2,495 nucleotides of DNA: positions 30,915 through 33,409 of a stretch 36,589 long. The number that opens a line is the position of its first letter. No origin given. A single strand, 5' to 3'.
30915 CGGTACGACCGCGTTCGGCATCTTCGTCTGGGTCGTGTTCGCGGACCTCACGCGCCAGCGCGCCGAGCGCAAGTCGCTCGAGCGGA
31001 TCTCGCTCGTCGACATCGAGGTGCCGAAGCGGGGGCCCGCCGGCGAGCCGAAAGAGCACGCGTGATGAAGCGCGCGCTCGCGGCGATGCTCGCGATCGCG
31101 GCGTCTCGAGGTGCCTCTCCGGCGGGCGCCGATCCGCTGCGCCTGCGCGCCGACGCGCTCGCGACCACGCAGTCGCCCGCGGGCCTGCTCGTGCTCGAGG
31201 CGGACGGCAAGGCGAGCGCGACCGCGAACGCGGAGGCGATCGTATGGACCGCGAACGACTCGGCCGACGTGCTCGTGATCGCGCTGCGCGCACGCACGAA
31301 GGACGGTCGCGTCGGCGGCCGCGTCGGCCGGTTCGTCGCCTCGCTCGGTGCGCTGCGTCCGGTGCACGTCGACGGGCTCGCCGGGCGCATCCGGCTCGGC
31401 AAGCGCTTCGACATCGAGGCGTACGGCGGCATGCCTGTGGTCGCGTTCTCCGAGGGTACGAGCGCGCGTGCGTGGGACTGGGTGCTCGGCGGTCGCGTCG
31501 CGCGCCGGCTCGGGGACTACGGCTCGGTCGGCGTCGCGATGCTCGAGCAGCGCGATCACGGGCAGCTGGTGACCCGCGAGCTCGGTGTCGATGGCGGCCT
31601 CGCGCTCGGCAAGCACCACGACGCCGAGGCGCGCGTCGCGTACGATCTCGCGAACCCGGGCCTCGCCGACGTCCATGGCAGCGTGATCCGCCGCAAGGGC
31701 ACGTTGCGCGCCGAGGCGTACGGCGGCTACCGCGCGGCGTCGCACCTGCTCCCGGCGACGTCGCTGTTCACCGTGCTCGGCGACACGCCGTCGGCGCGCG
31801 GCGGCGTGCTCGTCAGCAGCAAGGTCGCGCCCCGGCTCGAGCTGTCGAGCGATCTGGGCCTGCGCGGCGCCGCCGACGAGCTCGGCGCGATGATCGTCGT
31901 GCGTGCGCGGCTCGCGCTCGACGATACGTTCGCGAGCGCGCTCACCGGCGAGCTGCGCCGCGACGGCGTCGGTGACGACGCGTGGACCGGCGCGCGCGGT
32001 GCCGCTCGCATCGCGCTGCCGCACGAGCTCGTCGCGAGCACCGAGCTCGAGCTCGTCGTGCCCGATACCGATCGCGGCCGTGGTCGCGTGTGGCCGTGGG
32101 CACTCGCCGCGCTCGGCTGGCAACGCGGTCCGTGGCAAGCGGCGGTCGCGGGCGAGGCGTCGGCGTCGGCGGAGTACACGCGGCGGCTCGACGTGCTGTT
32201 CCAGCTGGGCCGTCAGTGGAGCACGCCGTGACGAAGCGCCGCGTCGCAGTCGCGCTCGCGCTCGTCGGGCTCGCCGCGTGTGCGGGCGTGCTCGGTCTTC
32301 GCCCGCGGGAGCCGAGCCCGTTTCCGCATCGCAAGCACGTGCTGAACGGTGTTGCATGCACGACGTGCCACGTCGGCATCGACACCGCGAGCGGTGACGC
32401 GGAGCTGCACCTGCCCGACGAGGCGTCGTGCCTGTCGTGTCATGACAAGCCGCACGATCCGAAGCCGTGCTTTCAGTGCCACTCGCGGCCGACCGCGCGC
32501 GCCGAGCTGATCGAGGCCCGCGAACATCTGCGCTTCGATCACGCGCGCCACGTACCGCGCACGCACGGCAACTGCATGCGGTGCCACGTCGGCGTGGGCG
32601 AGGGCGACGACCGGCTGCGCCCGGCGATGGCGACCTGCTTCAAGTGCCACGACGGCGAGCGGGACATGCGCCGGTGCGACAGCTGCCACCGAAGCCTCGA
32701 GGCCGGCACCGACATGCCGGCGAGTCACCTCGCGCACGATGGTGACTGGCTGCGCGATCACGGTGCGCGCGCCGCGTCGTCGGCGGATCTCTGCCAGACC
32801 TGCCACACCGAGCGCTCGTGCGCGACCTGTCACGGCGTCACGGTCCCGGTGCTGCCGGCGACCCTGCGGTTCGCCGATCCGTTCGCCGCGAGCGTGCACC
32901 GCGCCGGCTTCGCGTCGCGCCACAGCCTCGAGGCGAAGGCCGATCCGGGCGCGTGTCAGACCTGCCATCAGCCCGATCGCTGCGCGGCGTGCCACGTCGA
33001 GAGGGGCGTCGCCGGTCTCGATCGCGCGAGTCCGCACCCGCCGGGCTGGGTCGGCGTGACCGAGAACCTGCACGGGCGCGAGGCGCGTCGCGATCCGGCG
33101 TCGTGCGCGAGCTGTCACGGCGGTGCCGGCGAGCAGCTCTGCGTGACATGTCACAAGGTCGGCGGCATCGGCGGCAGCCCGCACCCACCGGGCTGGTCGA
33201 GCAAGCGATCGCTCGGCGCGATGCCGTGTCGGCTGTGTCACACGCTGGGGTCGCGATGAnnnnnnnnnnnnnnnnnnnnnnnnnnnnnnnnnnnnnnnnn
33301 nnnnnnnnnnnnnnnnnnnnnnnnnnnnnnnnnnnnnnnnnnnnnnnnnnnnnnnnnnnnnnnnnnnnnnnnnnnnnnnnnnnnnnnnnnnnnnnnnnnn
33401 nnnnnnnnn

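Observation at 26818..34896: Seven-gene translationally coupled operon with 66 heme-binding motifs plus a putative beta-barrel: candidate hybrid extracellular electron-transfer conduit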

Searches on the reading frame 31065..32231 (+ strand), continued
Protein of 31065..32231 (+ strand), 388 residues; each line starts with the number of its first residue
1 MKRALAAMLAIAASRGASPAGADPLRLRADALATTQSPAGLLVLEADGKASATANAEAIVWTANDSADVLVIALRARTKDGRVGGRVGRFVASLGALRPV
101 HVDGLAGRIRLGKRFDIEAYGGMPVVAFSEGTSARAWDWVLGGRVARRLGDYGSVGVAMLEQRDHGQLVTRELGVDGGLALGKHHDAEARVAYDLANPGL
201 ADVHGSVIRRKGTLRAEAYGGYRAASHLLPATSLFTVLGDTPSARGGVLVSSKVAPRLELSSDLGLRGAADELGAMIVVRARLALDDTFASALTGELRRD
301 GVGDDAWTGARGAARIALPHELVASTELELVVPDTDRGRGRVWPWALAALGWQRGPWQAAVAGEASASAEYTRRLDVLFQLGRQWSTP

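Call 85: search_protein_families(library=ncbifam, proteins=[L083:10290-10814:+, L083:10828-12732:+, L083:12729-13409:+, L083:13406-15004:+, L083:15221-16840:+, L083:7564-7977:+, L084:11030-12046:-, L084:14163-15782:-], max_evalue=0.00001)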
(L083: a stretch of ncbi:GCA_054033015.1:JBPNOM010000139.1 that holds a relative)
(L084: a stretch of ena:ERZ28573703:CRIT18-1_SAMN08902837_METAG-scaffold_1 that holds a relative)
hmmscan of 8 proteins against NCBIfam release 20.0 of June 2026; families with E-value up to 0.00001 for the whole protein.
L083:10290-10814:+ (174 aa): 5 families
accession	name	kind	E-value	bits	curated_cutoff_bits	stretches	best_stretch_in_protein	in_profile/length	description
NF041781.1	mnquin_red_QrcA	equivalog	1.2e-19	70.6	180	1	31-174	28-174/174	menaquinone reductase multiheme cytochrome c subunit QrcA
TIGR04257.1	nanowire_3heme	domain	5e-10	39.4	40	1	106-174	10-75/75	c(7)-type cytochrome triheme domain-containing protein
TIGR03508.1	decahem_SO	subfamily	2.7e-06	27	192.2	0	33-75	82-126/258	DmsE family decaheme c-type cytochrome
NF043011.1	CytC7_Geobact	equivalog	3.6e-06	27.4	120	0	108-174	32-89/89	cytochrome c7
NF045713.1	CxxCH_16_HmcA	equivalog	9.2e-06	24.5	400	0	120-173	197-252/541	sulfate respiration complex hexadecaheme cytochrome HmcA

L083:10828-12732:+ (634 aa): 13 families
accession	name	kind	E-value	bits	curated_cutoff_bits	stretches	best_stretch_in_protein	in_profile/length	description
NF041783.2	mnquin_red_QrcB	equivalog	1.2e-63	215.4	440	2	32-255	42-274/695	menaquinone reductase molybdopterin-binding-like subunit QrcB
NF012032.0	PRK15488.1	equivalog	5.9e-29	100.6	694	2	1-250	1-258/759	thiosulfate reductase PhsA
NF041714.1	arsenate_red_ArrA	equivalog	9.1e-23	80.3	1600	1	512-609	709-807/848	arsenate respiratory reductase molybdopterin-containing subunit ArrA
TIGR01591.1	Fdh-alpha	equivalog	3.4e-16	58.5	666.25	1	45-122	1-82/672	formate dehydrogenase subunit alpha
TIGR01553.1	formate-DH-alph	equivalog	1.4e-15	56.2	814.2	1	3-121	2-136/1009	formate dehydrogenase-N subunit alpha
NF047855.1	AssmNtatRedNasC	equivalog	2.3e-15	55.9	1100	0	549-594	625-670/708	assimilatory nitrate reductase catalytic subunit NasC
NF041513.1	formate_DH_Act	exception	1.8e-12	45.9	1400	1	35-98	35-98/1067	formate dehydrogenase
NF010055.0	PRK13532.1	equivalog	4.5e-11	41.7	904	1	1-112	1-112/830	nitrate reductase catalytic subunit NapA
TIGR01973.1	NuoG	equivalog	1.4e-09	37.3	470.05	1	44-404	216-573/606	NADH-quinone oxidoreductase subunit NuoG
TIGR01706.1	NAPA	equivalog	2.7e-09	35.9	930.55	0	2-111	1-111/830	periplasmic nitrate reductase subunit alpha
TIGR02166.1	dmsA_ynfE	subfamily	6.5e-09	34.4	777.7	0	3-122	1-137/794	DMSO/selenate family reductase complex A subunit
NF041323.1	Nitr_red_NasA_Halo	equivalog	6.5e-07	28.3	1000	0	50-176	3-131/673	assimilatory nitrate reductase NasA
NF041885.1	selenate_YnfE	exception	1.8e-06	26.1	1675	0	549-602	710-763/805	selenate/tellurate reductase subunit YnfE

L083:12729-13409:+ (226 aa): 22 families
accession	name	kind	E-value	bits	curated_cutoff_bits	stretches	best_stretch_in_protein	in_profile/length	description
NF041782.1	mnquin_red_QrcC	equivalog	3.6e-82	275.6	400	1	4-225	1-228/239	menaquinone reductase iron-sulfur cluster-binding subunit QrcC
NF045797.1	DsrO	equivalog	4e-51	173.7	200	1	2-222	42-234/235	sulfate reduction electron transfer complex DsrMKJOP subunit DsrO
NF041715.1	arsenate_red_ArrB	equivalog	2e-36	125.7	450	2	4-117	3-107/233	arsenate respiratory reductase iron-sulfur subunit ArrB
TIGR03149.1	cyt_nit_nrfC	equivalog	1.3e-30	106.4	377.6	2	3-117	38-145/225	cytochrome c nitrite reductase Fe-S protein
NF011569.0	PRK14993.1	equivalog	4e-30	105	416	1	4-117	44-150/244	tetrathionate reductase subunit TtrB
TIGR02951.1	DMSO_dmsB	equivalog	6.6e-24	84.8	214.1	1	4-117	2-115/161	DMSO/selenate family reductase complex B subunit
NF038355.1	FDH3_beta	equivalog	6e-22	78.5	240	1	8-192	7-166/180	formate dehydrogenase FDH3 subunit beta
TIGR03478.1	DMSO_red_II_bet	subfamily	2.7e-17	62.7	480.7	1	51-117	115-182/321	DMSO reductase family type II enzyme, iron-sulfur subunit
NF008134.0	PRK10882.1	equivalog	2.8e-16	59.5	263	1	5-120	40-167/329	hydrogenase 2 operon protein HybA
NF007658.0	PRK10330.1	equivalog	4.8e-14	52.3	260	1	9-202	8-169/181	electron transport protein HydN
NF042979.1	EthbenzDh_ebdB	equivalog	1e-13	50.9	740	1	52-222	138-275/354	ethylbenzene dehydrogenase subunit beta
NF009408.0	PRK12769.1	equivalog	1.4e-11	43.3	1003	1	10-154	9-129/659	formate-dependent uric acid utilization protein AegA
NF045715.1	sulf_resp_HmcB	equivalog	2e-11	43.5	420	1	6-191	39-199/307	sulfate respiration complex iron-sulfur protein HmcB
TIGR01660.1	narH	equivalog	9.3e-11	40.8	524.05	1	47-119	163-236/492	nitrate reductase subunit beta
TIGR01582.1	FDH-beta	equivalog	1.2e-09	37.7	334.7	1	7-117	25-144/283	formate dehydrogenase subunit beta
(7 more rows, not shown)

L083:13406-15004:+ (532 aa): 3 families
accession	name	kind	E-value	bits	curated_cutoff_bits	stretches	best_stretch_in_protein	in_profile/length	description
NF045798.1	DsrP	equivalog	2e-28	99.8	350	2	108-240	14-142/346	sulfate reduction electron transfer complex DsrMKJOP subunit DsrP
NF008133.1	PRK10881.1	equivalog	5.4e-11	42.6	450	1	109-497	15-374/377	Ni/Fe-hydrogenase cytochrome b subunit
NF041784.1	mnquin_red_QrcD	equivalog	1.2e-07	31.4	570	1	107-497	19-401/408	menaquinone reductase integral membrane subunit QrcD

L083:15221-16840:+ (539 aa): 1 family
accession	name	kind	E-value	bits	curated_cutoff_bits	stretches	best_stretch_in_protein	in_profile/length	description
NF052246.1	SorB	equivalog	3.3e-07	30.3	93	0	99-130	9-38/80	SorB family sulfite dehydrogenase c-type cytochrome subunit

L083:7564-7977:+ (137 aa): 3 families
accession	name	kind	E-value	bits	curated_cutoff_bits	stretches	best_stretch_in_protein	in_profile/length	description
TIGR00782.1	ccoP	equivalog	3.5e-08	33.1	179.95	1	43-130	200-276/285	cytochrome-c oxidase, cbb3-type subunit III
NF011054.0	PRK14486.1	equivalog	4.1e-06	26.5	447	1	33-133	202-288/294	putative bifunctional cbb3-type cytochrome c oxidase subunit II/cytochrome c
NF045930.1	Cytc6PetJCyano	equivalog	7.1e-06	25.9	135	0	42-128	24-98/110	cytochrome c6 PetJ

L084:11030-12046:- (338 aa): 0 families

L084:14163-15782:- (539 aa): 2 families
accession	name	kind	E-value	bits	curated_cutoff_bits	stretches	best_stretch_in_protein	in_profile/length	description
NF045798.1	DsrP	equivalog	7.9e-16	58.4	350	1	116-251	10-141/346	sulfate reduction electron transfer complex DsrMKJOP subunit DsrP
NF008133.1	PRK10881.1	equivalog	3.3e-09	36.7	450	1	140-509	34-374/377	Ni/Fe-hydrogenase cytochrome b subunit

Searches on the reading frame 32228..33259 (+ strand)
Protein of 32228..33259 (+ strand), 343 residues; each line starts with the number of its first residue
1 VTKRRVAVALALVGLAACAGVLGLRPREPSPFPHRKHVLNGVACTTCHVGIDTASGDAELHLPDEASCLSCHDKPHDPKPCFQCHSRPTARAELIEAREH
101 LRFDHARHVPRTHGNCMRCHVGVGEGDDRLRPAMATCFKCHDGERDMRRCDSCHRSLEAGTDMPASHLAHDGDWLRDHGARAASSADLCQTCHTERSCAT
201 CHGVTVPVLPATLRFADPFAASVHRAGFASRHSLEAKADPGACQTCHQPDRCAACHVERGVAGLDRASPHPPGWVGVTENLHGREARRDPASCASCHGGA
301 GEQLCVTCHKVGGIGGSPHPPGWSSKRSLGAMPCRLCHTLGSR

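Call 4: search_protein_families(library=pfam, proteins=[window:32228-33259:+], max_evalue=0.01)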
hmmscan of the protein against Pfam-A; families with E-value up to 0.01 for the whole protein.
window:32228-33259:+ (343 aa): 2 families
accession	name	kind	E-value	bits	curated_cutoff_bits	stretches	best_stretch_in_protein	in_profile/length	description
PF14522.11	Cytochrome_C7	-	2.3e-10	40.6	24.8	1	32-86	3-67/67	Cytochrome c7 and related cytochrome c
PF09699.15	Paired_CXXCH_1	-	0.0029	17.7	20.6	1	108-145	1-40/41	Doubled CXXCH motif (Paired_CXXCH_1)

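Call 5: search_protein_families(library=ncbifam, proteins=[window:32228-33259:+], max_evalue=0.01)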
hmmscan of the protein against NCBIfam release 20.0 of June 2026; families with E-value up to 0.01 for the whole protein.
window:32228-33259:+ (343 aa): 2 families
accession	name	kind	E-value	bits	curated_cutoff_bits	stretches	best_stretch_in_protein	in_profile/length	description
NF041781.1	mnquin_red_QrcA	equivalog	0.0011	18.5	180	1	12-75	13-75/174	menaquinone reductase multiheme cytochrome c subunit QrcA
NF041198.1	UshA_like_PCGU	equivalog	0.0022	16.7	275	1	37-79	468-515/519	UshA-like (seleno)protein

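Call 36: search_solved_structures(query=window:32228-33259:+, max_evalue=1)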
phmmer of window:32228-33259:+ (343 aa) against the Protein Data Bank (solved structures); distinct sequences matched with E-value up to 1: 7.
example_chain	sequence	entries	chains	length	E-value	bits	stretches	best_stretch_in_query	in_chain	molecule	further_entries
6lod_A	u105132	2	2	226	2.4e-07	33.5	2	26-74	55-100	MULTIHEME_CYTC domain-containing protein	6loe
6f0k_A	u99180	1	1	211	6.5e-06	28.8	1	30-193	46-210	Cytochrome c family protein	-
8k9e_A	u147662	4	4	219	1.6e-05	27.6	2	27-80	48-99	Cytochrome c7-like domain-containing protein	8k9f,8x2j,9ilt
9eov_A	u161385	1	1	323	0.073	15.5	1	43-74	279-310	Extracellular iron oxide respiratory system surface decaheme cytochrome c component MtrC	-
7m1n_A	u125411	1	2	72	0.18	14.2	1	234-288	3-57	Putative ferredoxin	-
7m1o_A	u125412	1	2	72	0.22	13.9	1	234-282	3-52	Putative ferredoxin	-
9j2f_C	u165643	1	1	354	0.62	12.4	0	64-122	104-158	Photosynthetic reaction center cytochrome c subunit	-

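Call 72: search_solved_structures(query=window:32228-33259:+, max_evalue=0.001, show_alignments=3)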
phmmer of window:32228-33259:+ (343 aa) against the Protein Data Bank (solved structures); distinct sequences matched with E-value up to 0.001: 3.
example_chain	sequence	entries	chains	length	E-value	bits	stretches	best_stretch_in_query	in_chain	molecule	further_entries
6lod_A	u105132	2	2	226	2.4e-07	33.5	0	26-74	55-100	MULTIHEME_CYTC domain-containing protein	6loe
6f0k_A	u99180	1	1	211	6.5e-06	28.8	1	30-193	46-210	Cytochrome c family protein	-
8k9e_A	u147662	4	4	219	1.6e-05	27.6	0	27-80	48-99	Cytochrome c7-like domain-containing protein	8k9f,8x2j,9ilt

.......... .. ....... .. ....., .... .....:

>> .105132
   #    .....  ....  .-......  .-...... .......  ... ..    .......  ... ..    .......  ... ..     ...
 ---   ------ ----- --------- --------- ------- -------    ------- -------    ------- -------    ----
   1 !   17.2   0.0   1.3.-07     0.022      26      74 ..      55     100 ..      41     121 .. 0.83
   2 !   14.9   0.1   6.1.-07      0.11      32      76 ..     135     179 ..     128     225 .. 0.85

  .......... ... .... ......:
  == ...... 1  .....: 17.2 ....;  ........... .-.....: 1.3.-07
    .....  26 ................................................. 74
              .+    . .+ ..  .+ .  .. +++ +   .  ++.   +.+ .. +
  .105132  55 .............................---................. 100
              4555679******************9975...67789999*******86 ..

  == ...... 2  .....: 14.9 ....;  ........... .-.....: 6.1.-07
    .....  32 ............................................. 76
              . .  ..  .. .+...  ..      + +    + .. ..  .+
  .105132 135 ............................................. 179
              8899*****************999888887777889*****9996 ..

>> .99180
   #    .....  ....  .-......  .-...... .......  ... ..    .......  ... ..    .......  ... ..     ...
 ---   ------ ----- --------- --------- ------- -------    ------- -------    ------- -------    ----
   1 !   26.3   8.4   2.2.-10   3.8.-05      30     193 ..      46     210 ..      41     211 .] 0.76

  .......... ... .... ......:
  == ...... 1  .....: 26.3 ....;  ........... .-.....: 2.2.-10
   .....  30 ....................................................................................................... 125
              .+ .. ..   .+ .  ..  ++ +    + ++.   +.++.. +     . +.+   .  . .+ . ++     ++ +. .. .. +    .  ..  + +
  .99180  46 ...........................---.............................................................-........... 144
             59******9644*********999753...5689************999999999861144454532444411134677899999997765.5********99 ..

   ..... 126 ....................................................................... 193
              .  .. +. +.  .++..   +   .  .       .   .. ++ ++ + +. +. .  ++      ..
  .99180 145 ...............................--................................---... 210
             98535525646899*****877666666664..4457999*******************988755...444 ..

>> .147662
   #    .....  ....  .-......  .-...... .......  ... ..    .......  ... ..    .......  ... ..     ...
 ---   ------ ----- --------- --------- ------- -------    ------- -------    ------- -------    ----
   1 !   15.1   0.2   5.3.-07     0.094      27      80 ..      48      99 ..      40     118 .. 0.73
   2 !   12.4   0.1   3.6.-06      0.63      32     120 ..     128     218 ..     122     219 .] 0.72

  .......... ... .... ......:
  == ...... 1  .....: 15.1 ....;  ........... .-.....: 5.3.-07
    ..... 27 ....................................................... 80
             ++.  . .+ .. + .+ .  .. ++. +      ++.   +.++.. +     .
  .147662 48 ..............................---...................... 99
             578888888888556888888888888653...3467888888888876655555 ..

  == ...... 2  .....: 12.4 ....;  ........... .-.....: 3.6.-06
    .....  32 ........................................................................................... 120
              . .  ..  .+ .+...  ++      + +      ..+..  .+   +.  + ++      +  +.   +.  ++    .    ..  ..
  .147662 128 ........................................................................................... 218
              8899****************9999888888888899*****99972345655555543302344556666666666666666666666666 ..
